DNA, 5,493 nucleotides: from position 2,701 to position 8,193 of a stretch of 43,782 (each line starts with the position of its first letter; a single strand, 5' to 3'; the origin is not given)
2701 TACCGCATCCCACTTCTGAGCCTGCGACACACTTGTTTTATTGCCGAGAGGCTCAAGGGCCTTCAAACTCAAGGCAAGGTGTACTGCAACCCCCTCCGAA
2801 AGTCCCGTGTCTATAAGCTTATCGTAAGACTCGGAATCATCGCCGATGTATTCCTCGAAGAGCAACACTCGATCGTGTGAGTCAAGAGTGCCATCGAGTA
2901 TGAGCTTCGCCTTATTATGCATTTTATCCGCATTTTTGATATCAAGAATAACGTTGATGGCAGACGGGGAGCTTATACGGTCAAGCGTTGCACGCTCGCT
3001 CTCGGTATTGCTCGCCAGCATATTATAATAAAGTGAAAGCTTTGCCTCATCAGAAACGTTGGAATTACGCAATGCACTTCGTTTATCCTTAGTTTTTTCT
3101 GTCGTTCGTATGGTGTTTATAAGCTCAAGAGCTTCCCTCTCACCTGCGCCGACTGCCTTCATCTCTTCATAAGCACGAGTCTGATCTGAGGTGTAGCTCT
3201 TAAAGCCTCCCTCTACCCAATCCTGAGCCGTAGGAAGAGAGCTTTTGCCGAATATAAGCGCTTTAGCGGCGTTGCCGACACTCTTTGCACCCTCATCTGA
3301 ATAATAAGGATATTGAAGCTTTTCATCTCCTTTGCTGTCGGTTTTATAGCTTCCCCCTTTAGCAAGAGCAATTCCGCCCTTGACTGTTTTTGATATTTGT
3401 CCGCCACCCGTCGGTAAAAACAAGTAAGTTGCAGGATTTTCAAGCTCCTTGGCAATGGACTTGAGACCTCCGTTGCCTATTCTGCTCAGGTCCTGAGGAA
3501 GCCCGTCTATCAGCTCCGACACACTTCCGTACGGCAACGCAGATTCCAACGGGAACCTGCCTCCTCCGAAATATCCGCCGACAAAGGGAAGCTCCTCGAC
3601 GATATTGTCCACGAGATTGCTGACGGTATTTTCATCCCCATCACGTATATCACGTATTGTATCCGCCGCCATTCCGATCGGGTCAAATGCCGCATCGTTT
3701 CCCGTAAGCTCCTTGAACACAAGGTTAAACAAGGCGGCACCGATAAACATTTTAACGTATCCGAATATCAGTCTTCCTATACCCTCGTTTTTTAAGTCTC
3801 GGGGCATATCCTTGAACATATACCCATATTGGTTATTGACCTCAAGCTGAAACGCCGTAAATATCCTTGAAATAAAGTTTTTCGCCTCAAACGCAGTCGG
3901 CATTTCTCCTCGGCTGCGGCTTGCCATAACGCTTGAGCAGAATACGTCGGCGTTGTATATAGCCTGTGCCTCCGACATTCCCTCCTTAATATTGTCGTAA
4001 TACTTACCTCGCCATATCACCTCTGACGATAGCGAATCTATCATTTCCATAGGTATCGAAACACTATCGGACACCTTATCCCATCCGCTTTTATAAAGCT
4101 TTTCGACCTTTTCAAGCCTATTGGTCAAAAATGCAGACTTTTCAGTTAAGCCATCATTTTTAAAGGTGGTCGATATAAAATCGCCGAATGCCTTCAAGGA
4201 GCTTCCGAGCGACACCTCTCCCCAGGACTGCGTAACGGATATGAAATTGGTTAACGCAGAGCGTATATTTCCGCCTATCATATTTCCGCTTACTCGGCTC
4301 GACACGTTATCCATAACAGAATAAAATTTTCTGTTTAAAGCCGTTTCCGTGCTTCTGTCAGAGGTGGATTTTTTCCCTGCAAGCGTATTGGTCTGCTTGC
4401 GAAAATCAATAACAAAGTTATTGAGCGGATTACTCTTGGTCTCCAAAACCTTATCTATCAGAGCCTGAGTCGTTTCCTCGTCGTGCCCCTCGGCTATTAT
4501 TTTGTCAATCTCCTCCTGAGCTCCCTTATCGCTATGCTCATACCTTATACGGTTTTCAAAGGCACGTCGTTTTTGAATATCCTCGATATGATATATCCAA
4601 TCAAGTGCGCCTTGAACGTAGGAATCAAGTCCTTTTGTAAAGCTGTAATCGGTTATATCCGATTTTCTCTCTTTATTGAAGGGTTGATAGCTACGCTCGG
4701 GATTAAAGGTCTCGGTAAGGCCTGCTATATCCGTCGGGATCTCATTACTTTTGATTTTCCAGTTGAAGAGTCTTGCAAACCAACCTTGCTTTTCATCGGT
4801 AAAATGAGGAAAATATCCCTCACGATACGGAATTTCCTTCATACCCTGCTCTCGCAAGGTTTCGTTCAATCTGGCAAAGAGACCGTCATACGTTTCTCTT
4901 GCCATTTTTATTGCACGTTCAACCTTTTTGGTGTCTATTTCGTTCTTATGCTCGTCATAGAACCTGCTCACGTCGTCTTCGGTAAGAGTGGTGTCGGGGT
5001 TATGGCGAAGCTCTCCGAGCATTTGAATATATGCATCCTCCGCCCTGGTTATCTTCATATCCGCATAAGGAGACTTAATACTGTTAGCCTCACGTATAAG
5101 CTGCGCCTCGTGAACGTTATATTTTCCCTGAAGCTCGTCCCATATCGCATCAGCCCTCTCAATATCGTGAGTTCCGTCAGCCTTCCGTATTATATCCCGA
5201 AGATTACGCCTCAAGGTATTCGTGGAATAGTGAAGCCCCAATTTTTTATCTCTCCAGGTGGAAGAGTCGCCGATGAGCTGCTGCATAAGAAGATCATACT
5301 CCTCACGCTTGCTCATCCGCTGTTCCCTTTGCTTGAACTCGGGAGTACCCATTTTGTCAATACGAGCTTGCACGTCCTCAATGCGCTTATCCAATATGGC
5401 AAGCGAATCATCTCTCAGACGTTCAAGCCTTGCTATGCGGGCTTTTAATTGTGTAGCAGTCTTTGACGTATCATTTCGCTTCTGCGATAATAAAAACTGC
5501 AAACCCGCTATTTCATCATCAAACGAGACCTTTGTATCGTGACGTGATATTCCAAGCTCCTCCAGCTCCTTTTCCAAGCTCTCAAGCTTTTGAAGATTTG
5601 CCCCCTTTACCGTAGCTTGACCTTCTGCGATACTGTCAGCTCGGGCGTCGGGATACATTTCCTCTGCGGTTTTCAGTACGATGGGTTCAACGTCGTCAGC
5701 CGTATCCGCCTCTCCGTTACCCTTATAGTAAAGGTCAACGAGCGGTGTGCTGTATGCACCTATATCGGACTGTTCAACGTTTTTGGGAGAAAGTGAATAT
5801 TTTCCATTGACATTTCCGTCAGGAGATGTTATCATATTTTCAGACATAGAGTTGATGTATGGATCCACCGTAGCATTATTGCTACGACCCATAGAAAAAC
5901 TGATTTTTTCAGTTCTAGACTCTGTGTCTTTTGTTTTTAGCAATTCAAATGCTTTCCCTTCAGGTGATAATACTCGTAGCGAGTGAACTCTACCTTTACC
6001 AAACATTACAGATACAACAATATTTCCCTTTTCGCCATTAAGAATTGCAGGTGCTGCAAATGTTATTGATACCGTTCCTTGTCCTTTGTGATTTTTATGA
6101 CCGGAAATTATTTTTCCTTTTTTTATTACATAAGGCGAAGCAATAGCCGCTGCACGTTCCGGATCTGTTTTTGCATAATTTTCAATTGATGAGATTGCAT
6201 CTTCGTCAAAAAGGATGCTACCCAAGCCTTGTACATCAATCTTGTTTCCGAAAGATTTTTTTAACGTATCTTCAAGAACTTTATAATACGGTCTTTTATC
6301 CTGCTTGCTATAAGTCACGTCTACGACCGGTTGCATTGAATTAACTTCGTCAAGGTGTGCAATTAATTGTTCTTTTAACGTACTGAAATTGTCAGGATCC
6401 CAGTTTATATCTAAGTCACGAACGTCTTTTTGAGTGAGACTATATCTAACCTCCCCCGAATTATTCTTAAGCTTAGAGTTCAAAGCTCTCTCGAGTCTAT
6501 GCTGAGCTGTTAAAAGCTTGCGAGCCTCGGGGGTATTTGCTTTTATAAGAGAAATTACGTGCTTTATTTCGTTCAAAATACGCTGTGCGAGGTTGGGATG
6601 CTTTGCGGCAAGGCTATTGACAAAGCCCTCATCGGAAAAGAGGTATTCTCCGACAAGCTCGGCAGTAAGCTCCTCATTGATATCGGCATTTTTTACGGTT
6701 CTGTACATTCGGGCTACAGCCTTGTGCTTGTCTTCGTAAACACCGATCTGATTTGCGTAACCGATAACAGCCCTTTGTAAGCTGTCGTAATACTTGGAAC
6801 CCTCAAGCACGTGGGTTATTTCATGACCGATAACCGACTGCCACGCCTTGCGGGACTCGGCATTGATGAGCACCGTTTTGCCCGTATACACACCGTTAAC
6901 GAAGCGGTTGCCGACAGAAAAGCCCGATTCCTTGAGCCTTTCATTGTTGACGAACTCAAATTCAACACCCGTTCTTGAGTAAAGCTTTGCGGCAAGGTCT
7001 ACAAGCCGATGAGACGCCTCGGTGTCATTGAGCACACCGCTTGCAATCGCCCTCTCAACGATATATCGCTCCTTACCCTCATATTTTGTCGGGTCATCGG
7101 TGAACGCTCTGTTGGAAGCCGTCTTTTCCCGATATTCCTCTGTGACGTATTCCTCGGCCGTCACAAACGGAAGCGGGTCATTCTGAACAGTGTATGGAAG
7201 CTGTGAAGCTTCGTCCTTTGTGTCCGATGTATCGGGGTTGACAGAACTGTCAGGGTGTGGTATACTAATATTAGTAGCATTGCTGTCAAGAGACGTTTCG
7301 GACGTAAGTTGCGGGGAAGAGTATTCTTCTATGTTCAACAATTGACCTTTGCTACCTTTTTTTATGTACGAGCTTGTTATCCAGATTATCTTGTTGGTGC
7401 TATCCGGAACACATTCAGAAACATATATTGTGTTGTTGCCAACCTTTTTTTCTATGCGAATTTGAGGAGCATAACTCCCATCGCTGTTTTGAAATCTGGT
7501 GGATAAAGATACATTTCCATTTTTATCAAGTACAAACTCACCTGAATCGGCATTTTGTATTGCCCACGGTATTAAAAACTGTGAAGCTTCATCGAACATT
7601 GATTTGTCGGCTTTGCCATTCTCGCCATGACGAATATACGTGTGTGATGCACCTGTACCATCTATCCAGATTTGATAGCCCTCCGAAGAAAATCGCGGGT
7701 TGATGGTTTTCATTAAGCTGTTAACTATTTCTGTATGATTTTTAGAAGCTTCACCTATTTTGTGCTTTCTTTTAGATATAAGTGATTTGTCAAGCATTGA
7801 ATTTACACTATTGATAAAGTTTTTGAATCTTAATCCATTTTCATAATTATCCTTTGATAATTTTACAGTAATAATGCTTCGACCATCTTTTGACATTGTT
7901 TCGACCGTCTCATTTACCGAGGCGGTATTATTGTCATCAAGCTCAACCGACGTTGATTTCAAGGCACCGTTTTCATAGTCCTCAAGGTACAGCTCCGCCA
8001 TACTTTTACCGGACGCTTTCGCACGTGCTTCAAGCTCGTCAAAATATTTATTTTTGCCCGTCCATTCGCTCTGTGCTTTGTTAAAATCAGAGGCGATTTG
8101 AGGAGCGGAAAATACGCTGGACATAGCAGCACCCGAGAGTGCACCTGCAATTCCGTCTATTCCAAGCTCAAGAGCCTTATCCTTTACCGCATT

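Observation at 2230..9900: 2556-aa multi-domain 'polyvalent' protein at the end of the late operon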

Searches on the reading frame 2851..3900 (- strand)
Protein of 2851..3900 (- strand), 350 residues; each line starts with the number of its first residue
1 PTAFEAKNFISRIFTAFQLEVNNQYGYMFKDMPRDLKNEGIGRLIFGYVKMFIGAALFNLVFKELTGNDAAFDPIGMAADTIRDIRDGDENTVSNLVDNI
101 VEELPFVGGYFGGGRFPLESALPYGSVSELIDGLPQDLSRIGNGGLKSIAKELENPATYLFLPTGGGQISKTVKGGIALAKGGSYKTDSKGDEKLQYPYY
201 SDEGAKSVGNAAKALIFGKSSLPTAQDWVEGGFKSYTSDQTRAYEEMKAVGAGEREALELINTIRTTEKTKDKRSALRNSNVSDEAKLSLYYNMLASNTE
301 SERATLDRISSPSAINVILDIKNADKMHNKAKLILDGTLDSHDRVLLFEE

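Call 9: search_protein_families(library=pfam, proteins=[window:2851-3900:-], max_evalue=5)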
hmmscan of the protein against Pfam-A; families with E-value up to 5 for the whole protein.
window:2851-3900:- (350 aa): 2 families
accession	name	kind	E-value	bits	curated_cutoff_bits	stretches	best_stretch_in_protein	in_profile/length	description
PF06340.16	TcpF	-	0.045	13.1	25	1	186-254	18-87/317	Vibrio cholerae toxin co-regulated pilus biosynthesis protein F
PF10346.14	Con-6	-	0.076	13.3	25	1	275-287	11-23/34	Conidiation protein 6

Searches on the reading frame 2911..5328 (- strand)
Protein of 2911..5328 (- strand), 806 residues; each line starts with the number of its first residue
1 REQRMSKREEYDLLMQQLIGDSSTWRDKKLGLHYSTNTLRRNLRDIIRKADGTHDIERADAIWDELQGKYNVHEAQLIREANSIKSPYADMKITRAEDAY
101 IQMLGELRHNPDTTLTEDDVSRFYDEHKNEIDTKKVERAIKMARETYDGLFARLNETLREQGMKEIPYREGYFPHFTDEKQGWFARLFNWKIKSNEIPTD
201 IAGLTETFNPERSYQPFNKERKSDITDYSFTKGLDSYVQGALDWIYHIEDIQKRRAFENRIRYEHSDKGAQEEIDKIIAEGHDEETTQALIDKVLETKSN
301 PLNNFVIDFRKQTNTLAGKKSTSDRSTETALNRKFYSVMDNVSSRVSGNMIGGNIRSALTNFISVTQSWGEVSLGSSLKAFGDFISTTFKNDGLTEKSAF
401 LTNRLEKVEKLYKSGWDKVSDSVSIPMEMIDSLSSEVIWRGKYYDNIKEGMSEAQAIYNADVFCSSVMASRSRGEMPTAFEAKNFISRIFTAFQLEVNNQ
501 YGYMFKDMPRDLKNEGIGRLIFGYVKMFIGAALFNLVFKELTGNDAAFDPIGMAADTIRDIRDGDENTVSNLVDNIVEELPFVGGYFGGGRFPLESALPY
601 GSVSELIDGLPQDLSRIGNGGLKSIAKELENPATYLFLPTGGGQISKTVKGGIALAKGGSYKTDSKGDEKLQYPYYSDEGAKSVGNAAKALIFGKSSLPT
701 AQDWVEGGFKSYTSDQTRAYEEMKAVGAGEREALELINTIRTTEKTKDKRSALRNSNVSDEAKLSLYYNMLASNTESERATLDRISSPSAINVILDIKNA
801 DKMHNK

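Call 91: search_dna_similar(query=window:2911-5328:-, collection=phages, mode=protein, max_evalue=0.01, max_rows=30)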
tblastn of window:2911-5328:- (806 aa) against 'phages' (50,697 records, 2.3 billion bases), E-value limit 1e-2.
Records with a match: 1; places in all: 1; records where one place covers at least 80% of the query: 1.
Best place of each record, by identity: <60% 1.
By first word of the organism name: Bacteriophage 1.
By host as written in the record: - 1.
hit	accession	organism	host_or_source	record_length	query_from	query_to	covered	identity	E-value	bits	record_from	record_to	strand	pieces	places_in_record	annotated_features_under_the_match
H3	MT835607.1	Bacteriophage sp.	human fecal samples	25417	25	806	97%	29.9%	4e-114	388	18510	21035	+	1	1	record has no annotation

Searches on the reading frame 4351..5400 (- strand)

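Call 9: search_protein_families(library=pfam, proteins=[window:4351-5400:-], max_evalue=5)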
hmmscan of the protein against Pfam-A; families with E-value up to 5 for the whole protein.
window:4351-5400:- (350 aa): 4 families
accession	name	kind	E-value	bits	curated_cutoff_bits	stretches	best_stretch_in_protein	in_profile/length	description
PF12363.14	Phage_TAC_12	-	0.036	14.9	26.2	0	151-187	64-102/111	Phage tail assembly chaperone protein, TAC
PF07319.16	DnaI_N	-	0.058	14.5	24.1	1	136-165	26-55/94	Primosomal protein DnaI N-terminus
PF13145.12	Rotamase_2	-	0.13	13.6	27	1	140-160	2-22/121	PPIC-type PPIASE domain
PF02291.21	TFIID-31kDa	-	0.18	12.3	29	1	101-169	4-72/122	Transcription initiation factor IID, 31kD subunit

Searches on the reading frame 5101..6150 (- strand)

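Call 9: search_protein_families(library=pfam, proteins=[window:5101-6150:-], max_evalue=5)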
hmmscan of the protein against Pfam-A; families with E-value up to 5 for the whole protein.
window:5101-6150:- (350 aa): 2 families
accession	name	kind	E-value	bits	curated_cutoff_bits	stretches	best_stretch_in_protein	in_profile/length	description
PF20021.4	VMAP-M18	-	0.091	13.5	27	1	224-249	58-83/109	vWA-MoxR associated protein middle region (VMAP-M) 18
PF19136.5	DUF5819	-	0.22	12.5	27.1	1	229-285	103-161/169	Family of unknown function (DUF5819)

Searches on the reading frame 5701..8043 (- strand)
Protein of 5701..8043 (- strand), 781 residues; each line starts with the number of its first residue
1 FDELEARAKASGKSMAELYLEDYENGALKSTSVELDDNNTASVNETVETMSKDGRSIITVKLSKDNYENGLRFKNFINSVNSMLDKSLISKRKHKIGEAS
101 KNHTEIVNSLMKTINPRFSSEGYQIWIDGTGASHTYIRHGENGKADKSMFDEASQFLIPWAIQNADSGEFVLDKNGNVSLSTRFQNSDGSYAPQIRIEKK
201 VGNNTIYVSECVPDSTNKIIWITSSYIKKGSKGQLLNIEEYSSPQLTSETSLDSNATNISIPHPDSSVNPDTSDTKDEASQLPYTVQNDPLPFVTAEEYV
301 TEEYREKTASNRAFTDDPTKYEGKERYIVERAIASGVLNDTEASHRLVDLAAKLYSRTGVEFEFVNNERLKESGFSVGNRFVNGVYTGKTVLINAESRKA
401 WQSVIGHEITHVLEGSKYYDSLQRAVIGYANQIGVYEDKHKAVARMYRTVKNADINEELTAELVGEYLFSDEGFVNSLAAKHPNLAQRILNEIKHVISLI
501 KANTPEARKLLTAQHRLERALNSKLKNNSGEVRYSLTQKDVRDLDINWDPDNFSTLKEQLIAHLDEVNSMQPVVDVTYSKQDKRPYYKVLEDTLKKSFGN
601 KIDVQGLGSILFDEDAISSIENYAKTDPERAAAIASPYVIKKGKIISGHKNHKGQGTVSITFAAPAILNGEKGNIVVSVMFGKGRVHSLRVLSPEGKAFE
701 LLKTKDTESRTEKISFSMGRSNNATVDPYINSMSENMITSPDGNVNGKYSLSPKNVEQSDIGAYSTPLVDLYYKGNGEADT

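Call 26: find_homologous_proteins(query=window:5701-8043:-, max_evalue=0.001)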
Query window:5701-8043:- (781 aa): 55 proteins with E <= 0.001 among 8000 candidates.
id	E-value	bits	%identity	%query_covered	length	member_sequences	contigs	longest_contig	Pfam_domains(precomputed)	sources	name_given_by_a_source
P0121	7.2e-275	932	61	73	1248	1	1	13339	PF18798.7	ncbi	-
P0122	2.8e-101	358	77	14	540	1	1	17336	-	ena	-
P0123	5.9e-79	284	39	57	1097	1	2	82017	-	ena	-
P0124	3.2e-74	269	36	57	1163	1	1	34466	-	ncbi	-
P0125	3.6e-72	262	60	26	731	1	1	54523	PF18760.8,PF18812.7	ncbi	-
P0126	4.8e-70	255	45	30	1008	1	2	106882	PF18812.7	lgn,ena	-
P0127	1.5e-69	253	51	31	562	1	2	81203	-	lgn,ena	-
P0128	5.5e-69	251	56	28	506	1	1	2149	-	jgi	jgi:hypothetical protein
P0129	1.5e-66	243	49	32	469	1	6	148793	-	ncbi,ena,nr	ncbi:MAG: hypothetical protein J6Q85_01620 [Clostridia bacterium]|nr:hypothetical protein [Clostridi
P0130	3.2e-66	242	58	25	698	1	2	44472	-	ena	-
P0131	3.7e-63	232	53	28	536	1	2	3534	-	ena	-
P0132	7.8e-63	231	52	28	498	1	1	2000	-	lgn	-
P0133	4.3e-61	225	45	34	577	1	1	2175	-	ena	-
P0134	8.6e-60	221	52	26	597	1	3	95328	PF18760.8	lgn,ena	-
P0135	2.0e-59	220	47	30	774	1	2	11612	-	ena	-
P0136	3.3e-59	219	41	30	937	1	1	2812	PF18798.7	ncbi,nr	ncbi:MAG: hypothetical protein PUB42_05975, partial [Firmicutes bacterium]|nr:hypothetical protein [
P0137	2.3e-56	210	43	25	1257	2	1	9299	PF18798.7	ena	-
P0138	1.1e-54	204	46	30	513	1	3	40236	-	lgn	-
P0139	1.6e-53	200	44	30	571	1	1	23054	-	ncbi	-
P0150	5.5e-47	179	30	48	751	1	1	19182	PF18798.7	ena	-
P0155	3.0e-44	170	32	49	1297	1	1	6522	PF18798.7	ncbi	-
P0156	4.7e-40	156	32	52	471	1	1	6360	PF18798.7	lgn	-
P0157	5.3e-40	156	42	26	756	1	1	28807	PF18798.7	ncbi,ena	-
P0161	6.6e-37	145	43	26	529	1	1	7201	PF18798.7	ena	-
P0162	1.8e-35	141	35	31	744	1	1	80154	PF18760.8,PF18798.7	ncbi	-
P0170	3.3e-29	120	35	35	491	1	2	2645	PF18798.7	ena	-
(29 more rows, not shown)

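Call 29: search_protein_families(library=pfam, proteins=[P0121, P0123, P0125, P0126, P0127, P0129, P0130, P0134, P0138, P0139], max_evalue=0.01)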
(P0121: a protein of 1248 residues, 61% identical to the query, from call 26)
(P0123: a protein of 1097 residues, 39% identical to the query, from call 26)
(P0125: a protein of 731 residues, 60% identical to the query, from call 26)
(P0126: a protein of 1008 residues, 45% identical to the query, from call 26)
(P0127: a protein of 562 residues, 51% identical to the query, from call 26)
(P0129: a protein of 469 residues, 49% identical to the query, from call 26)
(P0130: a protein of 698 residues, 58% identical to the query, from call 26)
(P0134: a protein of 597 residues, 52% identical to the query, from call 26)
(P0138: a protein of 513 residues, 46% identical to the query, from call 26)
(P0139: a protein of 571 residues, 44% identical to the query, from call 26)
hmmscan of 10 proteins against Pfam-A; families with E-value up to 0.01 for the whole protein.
P0121 (1248 aa): 1 family
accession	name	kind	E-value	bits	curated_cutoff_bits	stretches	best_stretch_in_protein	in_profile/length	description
PF18798.6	LPD3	-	5.3e-11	43.1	27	1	81-177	6-107/114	Large polyvalent protein-associated domain 3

P0123 (1097 aa): 2 families
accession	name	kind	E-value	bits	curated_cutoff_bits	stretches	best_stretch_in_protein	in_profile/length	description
PF18798.6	LPD3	-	0.00012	22.7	27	1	754-860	7-108/114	Large polyvalent protein-associated domain 3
PF20573.4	DUF6782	-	0.00046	19.9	27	1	502-552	51-101/241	Putative metallopeptidase family (DUF6782)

P0125 (731 aa): 2 families
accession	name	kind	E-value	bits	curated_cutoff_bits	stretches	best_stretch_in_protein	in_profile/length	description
PF18760.7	ART-PolyVal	-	3.2e-14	54.3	31.2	1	15-119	29-134/140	ADP-Ribosyltransferase in polyvalent proteins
PF18812.6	PBECR3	-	5.6e-05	23.5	30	1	455-578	10-112/115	phage-Barnase-EndoU-ColicinE5/D-RelE like nuclease3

P0126 (1008 aa): 1 family
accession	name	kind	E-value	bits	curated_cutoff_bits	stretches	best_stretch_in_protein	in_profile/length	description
PF18812.6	PBECR3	-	7e-35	119.9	30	2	332-442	4-108/115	phage-Barnase-EndoU-ColicinE5/D-RelE like nuclease3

P0127 (562 aa): 2 families
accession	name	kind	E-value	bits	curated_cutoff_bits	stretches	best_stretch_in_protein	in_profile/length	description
PF15638.11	Tox-MPTase2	-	0.0028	17.8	25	1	32-91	63-124/196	Metallopeptidase toxin 2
PF12645.13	HTH_16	-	0.0084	16.6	22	0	172-214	20-62/65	Helix-turn-helix domain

P0129 (469 aa): 0 families

P0130 (698 aa): 1 family
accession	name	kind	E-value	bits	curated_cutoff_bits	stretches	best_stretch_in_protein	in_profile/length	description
PF18812.6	PBECR3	-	0.0002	21.7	30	1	535-654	13-112/115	phage-Barnase-EndoU-ColicinE5/D-RelE like nuclease3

P0134 (597 aa): 2 families
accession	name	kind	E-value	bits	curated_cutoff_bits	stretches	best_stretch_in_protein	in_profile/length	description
PF18760.7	ART-PolyVal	-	5.7e-14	53.5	31.2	1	266-373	4-134/140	ADP-Ribosyltransferase in polyvalent proteins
PF18812.6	PBECR3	-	7.9e-05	23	30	1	84-198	16-111/115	phage-Barnase-EndoU-ColicinE5/D-RelE like nuclease3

P0138 (513 aa): 0 families

P0139 (571 aa): 0 families

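Call 75: search_protein_families(library=ncbifam, proteins=[window:5701-8043:-], max_evalue=0.1)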
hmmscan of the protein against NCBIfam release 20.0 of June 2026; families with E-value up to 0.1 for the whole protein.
window:5701-8043:- (781 aa): 0 families

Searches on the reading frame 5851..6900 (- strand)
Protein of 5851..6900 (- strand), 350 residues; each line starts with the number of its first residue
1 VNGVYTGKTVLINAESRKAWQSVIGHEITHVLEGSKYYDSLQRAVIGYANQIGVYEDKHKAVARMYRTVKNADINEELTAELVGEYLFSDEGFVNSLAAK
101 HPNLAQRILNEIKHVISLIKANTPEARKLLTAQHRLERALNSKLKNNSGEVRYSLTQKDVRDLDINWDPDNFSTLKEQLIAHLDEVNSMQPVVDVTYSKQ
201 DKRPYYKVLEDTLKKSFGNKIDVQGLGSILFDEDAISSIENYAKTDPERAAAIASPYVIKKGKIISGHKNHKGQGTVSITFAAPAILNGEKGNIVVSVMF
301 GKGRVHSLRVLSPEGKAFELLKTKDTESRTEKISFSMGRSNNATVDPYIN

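Call 9: search_protein_families(library=pfam, proteins=[window:5851-6900:-], max_evalue=5)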
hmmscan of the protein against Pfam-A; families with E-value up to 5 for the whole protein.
window:5851-6900:- (350 aa): 3 families
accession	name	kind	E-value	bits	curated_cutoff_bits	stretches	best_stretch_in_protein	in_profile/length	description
PF01435.24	Peptidase_M48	-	0.014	15.6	20.3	1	9-45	54-90/186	Peptidase family M48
PF18798.6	LPD3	-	0.037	14.6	27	1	211-298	12-104/114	Large polyvalent protein-associated domain 3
PF01431.27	Peptidase_M13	-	0.055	13.5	24.5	1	22-78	38-96/205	Peptidase family M13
